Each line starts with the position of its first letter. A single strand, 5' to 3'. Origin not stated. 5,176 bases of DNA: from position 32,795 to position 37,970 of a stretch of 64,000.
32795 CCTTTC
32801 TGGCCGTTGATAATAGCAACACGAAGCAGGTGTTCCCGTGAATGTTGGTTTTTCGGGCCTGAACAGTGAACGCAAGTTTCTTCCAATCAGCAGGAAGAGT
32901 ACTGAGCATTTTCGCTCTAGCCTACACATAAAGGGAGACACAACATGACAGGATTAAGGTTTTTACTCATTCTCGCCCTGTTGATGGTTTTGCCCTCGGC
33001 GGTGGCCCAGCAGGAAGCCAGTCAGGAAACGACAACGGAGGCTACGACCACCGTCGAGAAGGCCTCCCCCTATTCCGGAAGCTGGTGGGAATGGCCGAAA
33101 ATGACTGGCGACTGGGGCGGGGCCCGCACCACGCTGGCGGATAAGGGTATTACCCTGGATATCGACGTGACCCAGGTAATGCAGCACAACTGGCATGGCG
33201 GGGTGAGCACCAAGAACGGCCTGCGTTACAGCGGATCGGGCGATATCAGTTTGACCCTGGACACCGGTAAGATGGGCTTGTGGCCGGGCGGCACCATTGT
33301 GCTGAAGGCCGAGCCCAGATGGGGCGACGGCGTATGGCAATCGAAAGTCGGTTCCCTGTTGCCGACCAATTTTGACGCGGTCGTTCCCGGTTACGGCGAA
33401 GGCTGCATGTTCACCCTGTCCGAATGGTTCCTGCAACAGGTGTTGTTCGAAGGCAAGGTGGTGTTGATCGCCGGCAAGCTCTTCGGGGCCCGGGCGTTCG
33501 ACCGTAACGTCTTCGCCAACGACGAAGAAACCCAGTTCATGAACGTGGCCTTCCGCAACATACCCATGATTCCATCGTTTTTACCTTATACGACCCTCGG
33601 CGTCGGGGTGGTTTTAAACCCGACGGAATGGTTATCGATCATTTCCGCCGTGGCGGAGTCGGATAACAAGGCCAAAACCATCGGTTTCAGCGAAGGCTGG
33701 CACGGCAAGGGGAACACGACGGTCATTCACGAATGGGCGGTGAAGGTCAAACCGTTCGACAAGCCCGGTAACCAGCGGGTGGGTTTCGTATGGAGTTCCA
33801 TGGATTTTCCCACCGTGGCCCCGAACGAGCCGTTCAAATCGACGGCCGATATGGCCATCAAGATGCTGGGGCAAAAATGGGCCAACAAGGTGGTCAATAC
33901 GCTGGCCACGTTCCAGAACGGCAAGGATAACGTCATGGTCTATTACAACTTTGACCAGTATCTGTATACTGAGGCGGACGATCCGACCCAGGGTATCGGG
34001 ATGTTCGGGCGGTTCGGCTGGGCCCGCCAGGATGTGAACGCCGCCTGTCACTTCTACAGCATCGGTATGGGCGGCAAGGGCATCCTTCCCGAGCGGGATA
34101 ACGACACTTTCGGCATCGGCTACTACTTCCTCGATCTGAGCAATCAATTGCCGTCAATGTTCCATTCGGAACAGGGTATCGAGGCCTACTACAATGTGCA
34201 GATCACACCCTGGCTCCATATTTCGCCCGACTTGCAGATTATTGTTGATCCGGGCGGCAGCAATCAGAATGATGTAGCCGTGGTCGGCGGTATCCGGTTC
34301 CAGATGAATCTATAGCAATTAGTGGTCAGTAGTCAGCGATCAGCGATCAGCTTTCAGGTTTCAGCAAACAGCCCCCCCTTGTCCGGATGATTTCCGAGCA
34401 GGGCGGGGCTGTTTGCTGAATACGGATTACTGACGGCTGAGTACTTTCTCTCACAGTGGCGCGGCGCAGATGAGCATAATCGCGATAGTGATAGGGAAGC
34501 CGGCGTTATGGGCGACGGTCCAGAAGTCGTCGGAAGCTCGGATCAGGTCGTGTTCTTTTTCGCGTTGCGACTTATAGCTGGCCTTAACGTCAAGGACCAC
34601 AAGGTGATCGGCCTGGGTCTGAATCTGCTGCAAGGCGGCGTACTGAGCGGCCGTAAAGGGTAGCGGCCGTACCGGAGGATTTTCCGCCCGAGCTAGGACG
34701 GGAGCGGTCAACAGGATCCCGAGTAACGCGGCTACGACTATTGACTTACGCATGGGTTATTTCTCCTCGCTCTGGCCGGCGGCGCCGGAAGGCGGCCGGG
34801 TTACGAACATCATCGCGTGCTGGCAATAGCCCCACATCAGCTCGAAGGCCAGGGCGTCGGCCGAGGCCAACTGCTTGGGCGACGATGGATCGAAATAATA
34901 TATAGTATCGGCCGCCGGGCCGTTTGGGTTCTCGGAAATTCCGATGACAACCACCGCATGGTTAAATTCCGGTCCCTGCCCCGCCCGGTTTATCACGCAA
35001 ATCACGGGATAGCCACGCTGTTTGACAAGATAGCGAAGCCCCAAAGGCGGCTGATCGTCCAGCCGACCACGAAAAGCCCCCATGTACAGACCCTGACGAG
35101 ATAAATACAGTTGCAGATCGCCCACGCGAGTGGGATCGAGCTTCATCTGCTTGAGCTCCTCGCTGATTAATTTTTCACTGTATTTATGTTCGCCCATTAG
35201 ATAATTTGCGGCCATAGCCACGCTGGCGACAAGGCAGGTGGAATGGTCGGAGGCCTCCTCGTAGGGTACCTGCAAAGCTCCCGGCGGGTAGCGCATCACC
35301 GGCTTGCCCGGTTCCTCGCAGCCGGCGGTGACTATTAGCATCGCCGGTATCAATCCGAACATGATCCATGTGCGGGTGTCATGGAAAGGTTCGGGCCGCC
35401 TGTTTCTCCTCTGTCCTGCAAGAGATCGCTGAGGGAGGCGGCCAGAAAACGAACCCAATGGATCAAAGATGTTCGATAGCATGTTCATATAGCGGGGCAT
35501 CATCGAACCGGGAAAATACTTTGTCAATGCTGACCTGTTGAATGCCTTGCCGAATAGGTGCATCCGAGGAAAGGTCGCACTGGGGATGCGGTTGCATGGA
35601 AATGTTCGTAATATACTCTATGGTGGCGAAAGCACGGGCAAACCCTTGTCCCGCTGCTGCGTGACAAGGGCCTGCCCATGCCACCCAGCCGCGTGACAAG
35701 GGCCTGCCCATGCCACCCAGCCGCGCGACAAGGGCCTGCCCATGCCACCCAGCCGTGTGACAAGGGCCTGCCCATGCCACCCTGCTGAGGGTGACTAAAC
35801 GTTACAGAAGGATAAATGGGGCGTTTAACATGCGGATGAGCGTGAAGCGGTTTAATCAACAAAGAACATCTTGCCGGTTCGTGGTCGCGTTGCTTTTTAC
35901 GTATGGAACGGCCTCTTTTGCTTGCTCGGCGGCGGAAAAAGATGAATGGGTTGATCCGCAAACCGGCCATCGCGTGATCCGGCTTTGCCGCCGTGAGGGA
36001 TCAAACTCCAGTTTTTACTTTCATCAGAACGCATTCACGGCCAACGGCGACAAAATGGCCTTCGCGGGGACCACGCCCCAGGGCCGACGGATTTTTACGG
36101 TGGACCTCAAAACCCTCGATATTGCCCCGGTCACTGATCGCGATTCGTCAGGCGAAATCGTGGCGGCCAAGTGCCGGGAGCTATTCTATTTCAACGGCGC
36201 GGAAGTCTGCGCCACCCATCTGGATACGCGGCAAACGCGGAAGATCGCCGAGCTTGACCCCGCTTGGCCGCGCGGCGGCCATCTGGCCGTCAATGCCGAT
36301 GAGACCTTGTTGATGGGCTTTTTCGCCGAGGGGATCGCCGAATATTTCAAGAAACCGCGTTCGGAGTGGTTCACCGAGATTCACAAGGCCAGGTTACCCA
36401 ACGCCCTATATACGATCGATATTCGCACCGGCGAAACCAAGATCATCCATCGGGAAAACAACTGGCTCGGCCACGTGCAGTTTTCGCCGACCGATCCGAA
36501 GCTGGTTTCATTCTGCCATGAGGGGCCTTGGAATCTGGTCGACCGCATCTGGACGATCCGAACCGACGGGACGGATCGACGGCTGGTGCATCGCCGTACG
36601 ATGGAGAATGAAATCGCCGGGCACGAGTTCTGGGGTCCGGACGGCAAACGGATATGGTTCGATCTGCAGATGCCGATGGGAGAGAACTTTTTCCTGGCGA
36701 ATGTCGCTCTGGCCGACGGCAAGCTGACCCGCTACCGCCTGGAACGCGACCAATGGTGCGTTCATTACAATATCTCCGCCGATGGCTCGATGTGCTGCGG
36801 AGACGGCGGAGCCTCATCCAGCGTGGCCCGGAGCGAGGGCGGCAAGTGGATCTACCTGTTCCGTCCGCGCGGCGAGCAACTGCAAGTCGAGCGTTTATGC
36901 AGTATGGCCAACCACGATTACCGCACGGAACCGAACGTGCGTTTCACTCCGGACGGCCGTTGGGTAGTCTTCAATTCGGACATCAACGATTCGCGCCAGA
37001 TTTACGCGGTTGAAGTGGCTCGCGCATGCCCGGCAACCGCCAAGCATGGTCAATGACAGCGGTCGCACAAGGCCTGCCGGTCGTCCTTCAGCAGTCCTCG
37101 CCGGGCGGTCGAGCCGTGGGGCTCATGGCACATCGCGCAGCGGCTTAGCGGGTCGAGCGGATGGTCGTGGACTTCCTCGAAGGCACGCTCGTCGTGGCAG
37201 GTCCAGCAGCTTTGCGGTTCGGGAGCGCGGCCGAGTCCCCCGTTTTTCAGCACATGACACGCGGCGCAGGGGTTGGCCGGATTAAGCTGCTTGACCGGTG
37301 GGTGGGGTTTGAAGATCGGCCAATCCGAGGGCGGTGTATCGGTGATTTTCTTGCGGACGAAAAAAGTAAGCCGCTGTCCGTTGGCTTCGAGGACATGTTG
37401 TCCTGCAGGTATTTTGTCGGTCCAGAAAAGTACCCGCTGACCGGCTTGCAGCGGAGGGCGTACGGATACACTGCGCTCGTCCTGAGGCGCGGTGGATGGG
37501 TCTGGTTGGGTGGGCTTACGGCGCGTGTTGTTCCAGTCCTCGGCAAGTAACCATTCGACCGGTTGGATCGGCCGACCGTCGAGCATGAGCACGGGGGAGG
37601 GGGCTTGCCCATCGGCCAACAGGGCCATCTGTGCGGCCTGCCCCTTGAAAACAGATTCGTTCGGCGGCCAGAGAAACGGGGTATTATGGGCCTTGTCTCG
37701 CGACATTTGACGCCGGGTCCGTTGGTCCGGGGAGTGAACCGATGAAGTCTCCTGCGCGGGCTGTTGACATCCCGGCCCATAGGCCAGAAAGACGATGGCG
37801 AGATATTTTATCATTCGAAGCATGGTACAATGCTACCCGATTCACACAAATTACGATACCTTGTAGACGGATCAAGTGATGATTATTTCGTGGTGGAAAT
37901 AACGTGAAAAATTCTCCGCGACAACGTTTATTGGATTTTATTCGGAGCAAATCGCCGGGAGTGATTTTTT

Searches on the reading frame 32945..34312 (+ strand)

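Call 54: search_protein_families(library=pfam, proteins=[window:32945-34312:+], max_evalue=0.001)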
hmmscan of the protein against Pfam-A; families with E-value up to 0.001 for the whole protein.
window:32945-34312:+ (456 aa): 1 family
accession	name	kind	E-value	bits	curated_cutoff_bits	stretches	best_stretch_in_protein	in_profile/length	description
PF04966.18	OprB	-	5.2e-45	154.9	22.9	1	90-455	1-371/372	Carbohydrate-selective porin, OprB family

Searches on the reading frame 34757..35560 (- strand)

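Call 54: search_protein_families(library=pfam, proteins=[window:34757-35560:-], max_evalue=0.001)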
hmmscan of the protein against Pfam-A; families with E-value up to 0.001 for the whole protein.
window:34757-35560:- (267 aa): 1 family
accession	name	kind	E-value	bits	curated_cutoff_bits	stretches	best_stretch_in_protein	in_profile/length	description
PF13529.12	Peptidase_C39_2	-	1.7e-07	32.4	24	1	97-225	2-142/143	Peptidase_C39 like family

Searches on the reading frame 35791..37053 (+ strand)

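Call 54: search_protein_families(library=pfam, proteins=[window:35791-37053:+], max_evalue=0.001)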
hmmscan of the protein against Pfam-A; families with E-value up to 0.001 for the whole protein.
window:35791-37053:+ (421 aa): 2 families
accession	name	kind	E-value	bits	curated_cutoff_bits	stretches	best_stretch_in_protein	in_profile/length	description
PF14583.12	Pectate_lyase22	-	9.3e-38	130.4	30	1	53-410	14-383/386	Oligogalacturonate lyase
PF07676.18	PD40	-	5.8e-06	26.6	20.9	0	384-405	15-37/38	WD40-like Beta Propeller Repeat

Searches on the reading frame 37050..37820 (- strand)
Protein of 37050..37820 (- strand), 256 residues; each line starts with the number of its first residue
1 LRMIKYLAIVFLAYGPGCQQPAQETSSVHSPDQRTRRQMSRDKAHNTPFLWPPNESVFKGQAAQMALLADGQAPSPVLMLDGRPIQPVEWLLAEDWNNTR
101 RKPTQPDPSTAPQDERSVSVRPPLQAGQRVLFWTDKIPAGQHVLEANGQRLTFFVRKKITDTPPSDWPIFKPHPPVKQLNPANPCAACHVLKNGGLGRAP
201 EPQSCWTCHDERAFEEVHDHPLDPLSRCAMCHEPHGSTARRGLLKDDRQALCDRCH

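Call 54: search_protein_families(library=pfam, proteins=[window:37050-37820:-], max_evalue=0.001)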
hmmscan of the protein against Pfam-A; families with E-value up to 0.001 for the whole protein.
window:37050-37820:- (256 aa): 2 families
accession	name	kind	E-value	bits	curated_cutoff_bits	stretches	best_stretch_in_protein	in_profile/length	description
PF09699.15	Paired_CXXCH_1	-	1.6e-10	41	20.6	1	228-256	9-36/41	Doubled CXXCH motif (Paired_CXXCH_1)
PF14537.11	Cytochrom_c3_2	-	0.00071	20.4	25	0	184-256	8-78/79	Cytochrome c3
